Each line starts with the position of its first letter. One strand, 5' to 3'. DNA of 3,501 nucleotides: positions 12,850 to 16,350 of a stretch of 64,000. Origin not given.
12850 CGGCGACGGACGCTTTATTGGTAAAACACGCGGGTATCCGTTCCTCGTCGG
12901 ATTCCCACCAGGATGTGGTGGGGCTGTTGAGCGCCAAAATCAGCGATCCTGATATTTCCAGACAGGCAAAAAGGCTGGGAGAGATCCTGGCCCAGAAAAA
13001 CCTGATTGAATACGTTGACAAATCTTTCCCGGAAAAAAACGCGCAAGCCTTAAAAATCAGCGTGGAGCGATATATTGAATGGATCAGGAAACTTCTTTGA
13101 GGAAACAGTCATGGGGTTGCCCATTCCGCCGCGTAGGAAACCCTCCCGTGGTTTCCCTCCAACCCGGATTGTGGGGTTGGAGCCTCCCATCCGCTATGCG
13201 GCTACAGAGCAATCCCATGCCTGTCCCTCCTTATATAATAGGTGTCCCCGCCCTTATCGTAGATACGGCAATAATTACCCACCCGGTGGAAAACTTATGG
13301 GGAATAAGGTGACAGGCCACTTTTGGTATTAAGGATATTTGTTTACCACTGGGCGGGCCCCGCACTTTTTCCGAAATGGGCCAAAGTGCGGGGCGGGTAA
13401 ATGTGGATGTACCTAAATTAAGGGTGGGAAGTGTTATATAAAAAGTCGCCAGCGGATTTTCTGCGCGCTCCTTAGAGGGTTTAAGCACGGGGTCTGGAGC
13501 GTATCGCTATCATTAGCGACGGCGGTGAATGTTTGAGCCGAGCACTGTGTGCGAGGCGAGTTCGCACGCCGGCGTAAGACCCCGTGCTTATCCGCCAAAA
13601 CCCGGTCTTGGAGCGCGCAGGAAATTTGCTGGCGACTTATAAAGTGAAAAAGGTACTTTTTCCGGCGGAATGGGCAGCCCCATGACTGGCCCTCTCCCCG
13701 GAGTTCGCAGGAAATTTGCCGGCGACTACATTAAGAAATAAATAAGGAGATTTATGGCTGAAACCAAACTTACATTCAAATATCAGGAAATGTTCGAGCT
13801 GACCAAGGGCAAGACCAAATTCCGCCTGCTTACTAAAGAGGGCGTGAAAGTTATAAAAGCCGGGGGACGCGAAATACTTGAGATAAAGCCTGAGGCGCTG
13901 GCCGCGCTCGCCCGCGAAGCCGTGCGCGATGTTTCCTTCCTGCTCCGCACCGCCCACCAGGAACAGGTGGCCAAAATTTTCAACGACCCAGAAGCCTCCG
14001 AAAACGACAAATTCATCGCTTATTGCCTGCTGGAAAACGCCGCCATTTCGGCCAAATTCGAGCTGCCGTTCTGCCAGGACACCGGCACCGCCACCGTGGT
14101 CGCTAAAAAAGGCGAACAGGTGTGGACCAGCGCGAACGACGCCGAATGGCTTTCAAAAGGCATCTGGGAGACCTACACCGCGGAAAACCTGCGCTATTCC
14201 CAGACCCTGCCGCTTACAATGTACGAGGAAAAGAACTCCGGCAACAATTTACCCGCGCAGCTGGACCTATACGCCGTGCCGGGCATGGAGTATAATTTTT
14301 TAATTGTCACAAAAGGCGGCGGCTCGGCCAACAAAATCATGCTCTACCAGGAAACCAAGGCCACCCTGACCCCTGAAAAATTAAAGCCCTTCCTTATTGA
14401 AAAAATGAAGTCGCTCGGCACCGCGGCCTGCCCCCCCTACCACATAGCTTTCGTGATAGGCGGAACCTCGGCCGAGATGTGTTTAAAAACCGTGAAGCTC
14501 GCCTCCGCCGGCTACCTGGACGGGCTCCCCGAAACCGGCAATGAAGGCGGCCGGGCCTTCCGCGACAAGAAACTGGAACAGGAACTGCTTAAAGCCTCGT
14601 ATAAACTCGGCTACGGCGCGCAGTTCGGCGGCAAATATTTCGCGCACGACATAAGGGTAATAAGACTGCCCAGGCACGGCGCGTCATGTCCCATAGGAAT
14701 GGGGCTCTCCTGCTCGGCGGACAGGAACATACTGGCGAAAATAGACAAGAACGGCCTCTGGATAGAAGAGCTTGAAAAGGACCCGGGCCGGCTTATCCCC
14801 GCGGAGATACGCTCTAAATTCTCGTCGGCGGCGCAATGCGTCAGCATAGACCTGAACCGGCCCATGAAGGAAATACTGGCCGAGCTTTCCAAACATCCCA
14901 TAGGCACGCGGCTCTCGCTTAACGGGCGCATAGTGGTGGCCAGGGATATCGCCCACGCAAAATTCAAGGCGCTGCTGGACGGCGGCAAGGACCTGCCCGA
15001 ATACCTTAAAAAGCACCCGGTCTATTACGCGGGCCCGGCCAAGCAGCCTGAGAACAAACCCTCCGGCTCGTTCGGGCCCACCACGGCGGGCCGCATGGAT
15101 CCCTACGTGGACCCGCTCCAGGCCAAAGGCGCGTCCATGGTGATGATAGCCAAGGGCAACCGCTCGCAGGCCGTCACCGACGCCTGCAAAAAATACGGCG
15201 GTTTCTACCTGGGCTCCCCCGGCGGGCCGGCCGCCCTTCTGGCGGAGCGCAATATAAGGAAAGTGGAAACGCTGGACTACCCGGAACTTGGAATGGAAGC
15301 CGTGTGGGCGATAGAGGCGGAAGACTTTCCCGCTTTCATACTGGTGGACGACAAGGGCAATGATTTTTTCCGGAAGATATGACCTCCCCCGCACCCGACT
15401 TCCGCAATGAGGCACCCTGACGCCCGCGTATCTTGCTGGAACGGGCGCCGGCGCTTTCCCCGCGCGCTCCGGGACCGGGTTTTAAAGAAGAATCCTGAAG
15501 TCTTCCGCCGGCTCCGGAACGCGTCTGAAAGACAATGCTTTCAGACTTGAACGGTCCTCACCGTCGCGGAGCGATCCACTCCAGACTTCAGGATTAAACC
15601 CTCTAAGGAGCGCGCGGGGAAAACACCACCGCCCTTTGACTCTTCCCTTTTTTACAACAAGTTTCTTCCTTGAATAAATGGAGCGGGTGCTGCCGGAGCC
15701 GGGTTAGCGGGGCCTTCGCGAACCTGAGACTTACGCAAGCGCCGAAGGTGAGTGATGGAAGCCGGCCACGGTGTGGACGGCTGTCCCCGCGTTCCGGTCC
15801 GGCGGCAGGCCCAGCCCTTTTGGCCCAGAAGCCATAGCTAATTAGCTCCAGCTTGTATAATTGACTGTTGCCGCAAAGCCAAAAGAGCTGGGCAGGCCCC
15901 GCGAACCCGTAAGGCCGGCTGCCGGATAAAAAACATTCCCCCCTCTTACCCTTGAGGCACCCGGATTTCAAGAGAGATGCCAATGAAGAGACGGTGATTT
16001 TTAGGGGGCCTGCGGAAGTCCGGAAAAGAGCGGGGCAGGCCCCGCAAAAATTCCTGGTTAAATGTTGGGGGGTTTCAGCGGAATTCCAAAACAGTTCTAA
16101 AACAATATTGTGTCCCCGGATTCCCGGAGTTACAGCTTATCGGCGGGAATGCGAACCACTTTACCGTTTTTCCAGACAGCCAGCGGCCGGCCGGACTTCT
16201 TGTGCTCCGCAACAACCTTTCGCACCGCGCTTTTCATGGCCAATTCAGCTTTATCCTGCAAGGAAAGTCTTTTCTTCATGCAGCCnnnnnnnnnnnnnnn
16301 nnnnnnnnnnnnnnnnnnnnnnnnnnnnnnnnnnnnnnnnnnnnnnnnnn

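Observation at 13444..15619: Fumarase gene bracketed by two related multi-stem elements (family C) in inverted orientation, at a TA-module-rich hotspot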

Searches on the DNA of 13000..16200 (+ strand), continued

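Call 92: search_rna_families(source=window, start=15430, end=15835, threshold=evalue, max_evalue=10)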
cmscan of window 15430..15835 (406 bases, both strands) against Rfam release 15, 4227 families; matches with E-value up to 10: 2.
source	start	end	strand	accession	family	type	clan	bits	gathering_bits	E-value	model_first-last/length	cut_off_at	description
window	15441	15637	-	RF04114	MIR4374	Gene; miRNA;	-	16.3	105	1.1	1-119/119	no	MIR4374 microRNA precursor family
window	15441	15470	-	RF01077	TLS-PK2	Cis-reg;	-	14.8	42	4.4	8-48/66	no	Pseudoknot of tRNA-like structure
